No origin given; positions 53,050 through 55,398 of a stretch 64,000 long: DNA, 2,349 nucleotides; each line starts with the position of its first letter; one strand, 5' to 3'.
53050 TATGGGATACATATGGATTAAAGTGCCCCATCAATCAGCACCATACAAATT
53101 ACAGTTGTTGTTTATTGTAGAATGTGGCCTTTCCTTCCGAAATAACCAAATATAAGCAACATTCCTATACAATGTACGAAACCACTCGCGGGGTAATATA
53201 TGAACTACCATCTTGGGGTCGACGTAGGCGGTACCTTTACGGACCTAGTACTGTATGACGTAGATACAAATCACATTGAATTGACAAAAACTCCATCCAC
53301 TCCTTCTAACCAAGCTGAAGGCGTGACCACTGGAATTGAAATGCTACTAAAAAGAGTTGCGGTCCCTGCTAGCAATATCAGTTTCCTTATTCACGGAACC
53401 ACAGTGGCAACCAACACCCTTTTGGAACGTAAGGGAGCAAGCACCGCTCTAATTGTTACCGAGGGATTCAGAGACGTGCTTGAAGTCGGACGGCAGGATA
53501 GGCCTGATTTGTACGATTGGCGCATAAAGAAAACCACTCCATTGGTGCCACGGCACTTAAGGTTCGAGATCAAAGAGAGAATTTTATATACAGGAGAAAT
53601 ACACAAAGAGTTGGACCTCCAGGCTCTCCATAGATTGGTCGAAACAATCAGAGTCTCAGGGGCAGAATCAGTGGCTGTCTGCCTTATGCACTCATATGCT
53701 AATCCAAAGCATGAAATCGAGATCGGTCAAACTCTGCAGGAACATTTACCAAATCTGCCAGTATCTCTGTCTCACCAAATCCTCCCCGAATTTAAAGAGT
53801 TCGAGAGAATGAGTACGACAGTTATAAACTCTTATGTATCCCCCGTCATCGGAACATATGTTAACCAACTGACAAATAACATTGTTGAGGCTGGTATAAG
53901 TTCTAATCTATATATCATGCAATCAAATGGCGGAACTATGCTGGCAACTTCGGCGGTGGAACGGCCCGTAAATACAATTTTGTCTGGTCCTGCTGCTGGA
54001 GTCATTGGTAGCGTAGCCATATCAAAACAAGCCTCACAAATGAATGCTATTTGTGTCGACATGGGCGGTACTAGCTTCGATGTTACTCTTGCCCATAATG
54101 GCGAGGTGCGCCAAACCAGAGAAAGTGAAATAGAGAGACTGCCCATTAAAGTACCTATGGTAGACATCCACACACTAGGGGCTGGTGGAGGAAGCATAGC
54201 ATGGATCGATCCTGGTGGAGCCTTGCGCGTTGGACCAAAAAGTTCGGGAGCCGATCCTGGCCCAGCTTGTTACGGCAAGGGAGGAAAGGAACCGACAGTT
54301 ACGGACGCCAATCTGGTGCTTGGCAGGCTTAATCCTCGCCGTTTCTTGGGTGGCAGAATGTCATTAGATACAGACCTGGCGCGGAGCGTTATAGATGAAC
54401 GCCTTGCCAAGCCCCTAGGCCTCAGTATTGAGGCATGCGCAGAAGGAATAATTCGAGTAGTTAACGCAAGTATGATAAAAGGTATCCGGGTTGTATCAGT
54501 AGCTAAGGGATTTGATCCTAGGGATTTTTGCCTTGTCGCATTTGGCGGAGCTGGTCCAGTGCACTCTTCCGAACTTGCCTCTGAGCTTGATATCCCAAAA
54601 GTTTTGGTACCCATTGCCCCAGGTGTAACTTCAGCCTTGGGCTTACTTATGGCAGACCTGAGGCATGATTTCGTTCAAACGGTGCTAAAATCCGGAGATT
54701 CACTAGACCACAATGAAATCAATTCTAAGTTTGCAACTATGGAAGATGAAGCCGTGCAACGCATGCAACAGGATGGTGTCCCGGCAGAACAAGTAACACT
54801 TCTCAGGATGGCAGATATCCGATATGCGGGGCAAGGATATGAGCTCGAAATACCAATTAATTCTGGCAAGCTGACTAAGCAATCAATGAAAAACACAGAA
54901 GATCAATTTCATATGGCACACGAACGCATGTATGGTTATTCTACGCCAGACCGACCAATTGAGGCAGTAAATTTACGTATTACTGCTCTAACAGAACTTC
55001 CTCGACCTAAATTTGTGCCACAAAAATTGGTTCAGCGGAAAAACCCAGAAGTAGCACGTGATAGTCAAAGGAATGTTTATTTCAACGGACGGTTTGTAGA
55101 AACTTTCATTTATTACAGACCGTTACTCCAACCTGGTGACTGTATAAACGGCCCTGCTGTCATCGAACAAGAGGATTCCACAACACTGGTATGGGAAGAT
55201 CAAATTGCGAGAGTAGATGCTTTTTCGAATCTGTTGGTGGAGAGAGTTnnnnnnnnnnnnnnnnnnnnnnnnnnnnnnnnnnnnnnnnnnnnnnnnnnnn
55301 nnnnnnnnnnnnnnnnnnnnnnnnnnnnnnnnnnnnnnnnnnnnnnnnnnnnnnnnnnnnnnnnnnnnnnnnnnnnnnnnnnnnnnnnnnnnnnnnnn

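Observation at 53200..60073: hyuA-hyuB / FAD amine-oxidase-like / ThDP-enzyme block: candidate catabolic pathway for a cyclic amide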

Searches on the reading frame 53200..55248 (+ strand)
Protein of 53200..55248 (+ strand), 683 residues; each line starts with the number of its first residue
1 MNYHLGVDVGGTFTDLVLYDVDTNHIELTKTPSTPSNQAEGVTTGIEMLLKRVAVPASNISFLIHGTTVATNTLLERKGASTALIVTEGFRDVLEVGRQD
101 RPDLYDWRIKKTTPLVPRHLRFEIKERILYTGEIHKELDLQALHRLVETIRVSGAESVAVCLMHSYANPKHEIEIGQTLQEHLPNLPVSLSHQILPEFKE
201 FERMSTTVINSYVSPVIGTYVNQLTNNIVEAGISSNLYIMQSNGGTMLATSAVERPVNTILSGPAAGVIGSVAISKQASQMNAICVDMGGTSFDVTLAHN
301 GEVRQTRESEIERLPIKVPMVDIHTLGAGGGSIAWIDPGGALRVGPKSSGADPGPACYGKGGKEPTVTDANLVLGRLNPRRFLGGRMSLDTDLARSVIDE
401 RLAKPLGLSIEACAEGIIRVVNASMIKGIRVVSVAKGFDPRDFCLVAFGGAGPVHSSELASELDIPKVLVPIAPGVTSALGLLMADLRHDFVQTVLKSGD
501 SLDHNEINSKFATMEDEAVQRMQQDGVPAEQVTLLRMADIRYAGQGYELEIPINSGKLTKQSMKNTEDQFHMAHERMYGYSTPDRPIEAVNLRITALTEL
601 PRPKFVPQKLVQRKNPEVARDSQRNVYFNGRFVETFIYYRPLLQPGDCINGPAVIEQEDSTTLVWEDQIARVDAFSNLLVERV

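Call 8: search_protein_families(library=pfam, proteins=[window:53200-55248:+])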
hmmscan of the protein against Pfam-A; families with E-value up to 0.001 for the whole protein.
window:53200-55248:+ (683 aa): 3 families
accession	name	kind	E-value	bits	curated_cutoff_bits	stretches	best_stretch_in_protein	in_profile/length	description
PF01968.24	Hydantoinase_A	-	5.7e-104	347.9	22.9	1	203-490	1-290/291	Hydantoinase/oxoprolinase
PF05378.19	Hydant_A_N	-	1.7e-59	201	25.2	1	5-182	2-175/176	Hydantoinase/oxoprolinase N-terminal region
PF19278.4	Hydant_A_C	-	2.4e-22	79.7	21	1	505-675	12-185/193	Hydantoinase/oxoprolinase C-terminal domain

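Call 9: search_protein_families(library=ncbifam, proteins=[window:53200-55248:+])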
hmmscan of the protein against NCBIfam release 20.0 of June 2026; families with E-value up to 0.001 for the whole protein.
window:53200-55248:+ (683 aa): 3 families
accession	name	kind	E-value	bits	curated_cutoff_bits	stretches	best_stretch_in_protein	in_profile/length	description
NF050156.1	CapLactmsAlpCapA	equivalog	2.8e-190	634.1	1000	1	3-666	1-670/689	caprolactamase subunit alpha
NF042975.2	AcphenoCarb_ApcC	equivalog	2e-97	327.1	1500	1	5-681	11-710/733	acetophenone carboxylase subunit gamma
NF042960.1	AcphenoCarb_ApcA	equivalog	5e-65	220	1250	2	147-681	130-656/658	acetophenone carboxylase subunit alpha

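Call 28: search_solved_structures(query=window:53200-55248:+, max_evalue=0.00001)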
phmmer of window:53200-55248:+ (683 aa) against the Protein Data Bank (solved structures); distinct sequences matched with E-value up to 0.00001: 6.
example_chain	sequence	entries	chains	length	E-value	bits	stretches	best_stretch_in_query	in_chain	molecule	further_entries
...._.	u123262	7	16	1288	5e-158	530.9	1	4-680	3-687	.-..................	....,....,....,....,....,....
6yra_A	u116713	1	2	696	7.3e-139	467.6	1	2-664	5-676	5-oxoprolinase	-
5l9w_B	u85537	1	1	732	2.2e-89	304.1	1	5-677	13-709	Acetophenone carboxylase gamma subunit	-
5svb_B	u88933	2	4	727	9.1e-86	292.2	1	5-667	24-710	Acetone carboxylase beta subunit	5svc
5m45_B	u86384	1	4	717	2.2e-85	290.9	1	5-667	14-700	Acetone carboxylase beta subunit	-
5l9w_b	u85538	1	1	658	4.1e-53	184.3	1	150-493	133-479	Acetophenone carboxylase alpha subunit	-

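Call 31: search_solved_structures(query=window:53200-55248:+, max_evalue=1e-100, show_alignments=2)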
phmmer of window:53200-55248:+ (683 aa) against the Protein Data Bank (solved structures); distinct sequences matched with E-value up to 1e-100: 2.
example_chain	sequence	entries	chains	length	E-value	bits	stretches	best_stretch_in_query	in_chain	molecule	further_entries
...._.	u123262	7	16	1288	5e-158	530.9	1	4-680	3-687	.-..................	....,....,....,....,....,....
6yra_A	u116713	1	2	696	7.3e-139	467.6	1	2-664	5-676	5-oxoprolinase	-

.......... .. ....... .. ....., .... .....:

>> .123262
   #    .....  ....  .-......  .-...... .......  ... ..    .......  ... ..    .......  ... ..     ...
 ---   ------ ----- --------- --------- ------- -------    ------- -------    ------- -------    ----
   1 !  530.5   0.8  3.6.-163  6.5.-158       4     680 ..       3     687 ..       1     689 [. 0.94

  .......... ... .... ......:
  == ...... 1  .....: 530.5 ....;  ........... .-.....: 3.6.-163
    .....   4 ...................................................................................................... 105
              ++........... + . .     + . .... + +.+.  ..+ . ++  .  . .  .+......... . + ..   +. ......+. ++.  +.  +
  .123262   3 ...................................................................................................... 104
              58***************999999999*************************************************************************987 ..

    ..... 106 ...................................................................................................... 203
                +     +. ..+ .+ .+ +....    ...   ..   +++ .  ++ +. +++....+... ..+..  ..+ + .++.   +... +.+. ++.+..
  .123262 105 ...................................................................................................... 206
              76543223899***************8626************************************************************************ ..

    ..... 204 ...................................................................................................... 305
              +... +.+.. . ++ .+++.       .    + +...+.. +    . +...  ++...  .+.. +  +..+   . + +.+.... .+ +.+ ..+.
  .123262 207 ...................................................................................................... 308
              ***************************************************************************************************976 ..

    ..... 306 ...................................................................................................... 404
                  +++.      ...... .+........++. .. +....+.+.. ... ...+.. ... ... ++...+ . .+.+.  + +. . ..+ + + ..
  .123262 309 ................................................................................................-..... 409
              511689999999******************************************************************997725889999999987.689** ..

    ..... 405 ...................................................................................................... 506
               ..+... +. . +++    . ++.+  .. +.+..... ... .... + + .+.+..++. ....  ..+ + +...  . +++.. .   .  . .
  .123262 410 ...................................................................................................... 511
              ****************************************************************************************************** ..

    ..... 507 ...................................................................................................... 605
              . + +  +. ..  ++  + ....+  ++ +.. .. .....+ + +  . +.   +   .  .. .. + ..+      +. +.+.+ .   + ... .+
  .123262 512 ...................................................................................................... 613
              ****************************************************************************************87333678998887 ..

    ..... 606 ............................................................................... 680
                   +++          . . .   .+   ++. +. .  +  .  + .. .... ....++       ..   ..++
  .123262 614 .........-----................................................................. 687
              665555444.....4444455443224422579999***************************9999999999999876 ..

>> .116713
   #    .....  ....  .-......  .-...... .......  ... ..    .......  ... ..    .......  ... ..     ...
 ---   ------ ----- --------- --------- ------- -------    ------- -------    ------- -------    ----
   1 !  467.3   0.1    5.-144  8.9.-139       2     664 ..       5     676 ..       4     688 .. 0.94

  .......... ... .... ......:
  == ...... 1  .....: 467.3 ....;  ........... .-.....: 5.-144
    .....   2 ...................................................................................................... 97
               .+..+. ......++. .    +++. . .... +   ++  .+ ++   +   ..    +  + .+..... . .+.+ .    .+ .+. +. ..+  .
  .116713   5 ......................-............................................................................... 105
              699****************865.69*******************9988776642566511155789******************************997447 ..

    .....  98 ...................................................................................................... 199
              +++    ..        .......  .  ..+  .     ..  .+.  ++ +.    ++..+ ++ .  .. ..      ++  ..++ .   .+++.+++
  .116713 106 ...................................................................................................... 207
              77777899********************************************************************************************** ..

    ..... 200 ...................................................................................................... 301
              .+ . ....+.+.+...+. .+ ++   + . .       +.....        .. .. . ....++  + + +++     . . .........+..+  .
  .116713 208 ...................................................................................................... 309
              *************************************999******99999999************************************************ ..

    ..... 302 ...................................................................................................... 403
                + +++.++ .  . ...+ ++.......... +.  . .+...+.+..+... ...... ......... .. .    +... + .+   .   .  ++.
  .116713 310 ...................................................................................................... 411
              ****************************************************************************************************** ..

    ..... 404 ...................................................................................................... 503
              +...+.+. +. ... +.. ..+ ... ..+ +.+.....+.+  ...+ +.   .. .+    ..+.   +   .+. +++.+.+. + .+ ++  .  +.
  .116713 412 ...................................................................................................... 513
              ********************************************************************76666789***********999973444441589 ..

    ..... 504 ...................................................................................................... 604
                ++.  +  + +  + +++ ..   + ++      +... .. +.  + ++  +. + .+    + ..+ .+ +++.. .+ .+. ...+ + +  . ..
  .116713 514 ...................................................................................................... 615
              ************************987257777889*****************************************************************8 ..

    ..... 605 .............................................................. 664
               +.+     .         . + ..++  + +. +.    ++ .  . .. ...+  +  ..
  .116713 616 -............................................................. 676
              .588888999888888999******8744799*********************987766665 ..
